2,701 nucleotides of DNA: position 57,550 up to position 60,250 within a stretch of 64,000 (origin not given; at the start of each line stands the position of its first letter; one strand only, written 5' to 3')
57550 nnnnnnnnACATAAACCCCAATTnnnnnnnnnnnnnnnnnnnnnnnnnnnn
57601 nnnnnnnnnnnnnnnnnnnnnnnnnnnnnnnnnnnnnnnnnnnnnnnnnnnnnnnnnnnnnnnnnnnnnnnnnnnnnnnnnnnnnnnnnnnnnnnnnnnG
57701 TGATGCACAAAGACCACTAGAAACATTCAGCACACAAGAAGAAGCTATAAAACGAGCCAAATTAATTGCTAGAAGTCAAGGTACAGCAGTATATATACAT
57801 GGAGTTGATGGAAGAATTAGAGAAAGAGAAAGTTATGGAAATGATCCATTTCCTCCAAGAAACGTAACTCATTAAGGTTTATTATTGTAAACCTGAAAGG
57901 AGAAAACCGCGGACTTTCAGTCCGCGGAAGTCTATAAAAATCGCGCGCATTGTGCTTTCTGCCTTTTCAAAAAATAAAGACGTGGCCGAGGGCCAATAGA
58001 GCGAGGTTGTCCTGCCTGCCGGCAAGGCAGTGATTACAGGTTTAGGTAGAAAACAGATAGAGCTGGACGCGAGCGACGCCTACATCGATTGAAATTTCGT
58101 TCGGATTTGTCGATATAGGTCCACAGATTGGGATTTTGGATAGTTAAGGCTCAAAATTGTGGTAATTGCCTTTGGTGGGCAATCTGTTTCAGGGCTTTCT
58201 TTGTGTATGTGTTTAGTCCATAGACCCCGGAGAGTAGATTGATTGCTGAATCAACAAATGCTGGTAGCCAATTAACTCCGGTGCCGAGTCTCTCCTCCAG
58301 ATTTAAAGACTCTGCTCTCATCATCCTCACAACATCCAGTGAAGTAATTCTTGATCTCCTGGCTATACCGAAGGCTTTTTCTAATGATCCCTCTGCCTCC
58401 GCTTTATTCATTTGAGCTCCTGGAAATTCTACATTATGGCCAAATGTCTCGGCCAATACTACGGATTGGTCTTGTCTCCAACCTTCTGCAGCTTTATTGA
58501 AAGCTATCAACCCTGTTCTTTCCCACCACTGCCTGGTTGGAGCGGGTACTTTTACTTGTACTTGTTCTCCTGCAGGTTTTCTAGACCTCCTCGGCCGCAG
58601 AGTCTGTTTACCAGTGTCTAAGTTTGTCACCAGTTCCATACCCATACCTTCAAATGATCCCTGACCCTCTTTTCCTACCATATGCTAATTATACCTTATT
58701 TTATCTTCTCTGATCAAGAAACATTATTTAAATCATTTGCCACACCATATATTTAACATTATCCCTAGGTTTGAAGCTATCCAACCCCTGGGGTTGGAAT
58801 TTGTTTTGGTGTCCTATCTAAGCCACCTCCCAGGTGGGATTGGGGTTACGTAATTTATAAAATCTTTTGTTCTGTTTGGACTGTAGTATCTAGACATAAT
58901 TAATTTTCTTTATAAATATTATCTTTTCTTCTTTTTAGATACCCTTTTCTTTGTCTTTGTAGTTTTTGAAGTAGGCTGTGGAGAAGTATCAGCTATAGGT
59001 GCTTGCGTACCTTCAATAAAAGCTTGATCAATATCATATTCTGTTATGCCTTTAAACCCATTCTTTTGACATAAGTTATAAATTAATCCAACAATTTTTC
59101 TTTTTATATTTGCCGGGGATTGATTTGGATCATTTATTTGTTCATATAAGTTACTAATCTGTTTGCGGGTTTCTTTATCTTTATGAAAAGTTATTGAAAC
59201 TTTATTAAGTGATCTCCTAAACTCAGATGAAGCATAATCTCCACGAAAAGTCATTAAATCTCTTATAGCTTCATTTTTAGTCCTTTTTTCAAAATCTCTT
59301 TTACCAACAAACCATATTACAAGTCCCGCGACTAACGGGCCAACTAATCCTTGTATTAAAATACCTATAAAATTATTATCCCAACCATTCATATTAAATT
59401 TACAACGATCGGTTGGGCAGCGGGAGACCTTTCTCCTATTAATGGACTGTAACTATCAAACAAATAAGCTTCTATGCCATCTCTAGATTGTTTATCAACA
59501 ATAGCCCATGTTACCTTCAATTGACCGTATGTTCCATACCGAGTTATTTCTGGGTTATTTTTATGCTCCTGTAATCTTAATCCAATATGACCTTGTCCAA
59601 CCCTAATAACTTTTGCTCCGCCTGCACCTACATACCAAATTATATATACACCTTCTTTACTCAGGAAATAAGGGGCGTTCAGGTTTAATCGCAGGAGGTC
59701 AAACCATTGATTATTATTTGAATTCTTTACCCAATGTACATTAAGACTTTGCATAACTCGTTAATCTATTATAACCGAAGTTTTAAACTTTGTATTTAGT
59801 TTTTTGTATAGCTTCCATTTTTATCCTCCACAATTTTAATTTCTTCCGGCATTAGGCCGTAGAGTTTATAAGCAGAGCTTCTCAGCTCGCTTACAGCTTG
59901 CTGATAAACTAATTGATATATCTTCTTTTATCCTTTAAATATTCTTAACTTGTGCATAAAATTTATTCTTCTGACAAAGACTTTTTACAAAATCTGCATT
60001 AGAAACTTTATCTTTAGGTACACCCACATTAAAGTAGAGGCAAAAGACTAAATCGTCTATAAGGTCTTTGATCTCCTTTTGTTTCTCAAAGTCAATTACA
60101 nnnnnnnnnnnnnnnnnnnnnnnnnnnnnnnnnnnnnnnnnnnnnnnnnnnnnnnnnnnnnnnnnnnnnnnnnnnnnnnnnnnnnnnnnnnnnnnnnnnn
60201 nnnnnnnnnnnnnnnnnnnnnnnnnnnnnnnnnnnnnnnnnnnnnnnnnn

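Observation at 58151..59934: Uncharacterised three-gene minus-strand module: small GIY-YIG nuclease + membrane-anchored lysine-tailed protein (4-nt overlap) + orphan 176-aa protein, adjacent to an R-M enzyme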

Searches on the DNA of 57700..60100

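Call 86: search_rna_families(source=window, start=57700, end=60100, threshold=evalue, max_evalue=1)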
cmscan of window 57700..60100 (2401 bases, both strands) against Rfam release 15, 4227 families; matches with E-value up to 1: 1.
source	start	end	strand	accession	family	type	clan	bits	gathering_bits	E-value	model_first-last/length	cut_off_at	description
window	58781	58807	-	RF01880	Xist_exon1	Gene; lncRNA;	-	14.2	50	0.98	1-85/85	no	X-chromosome inactivation gene exon 1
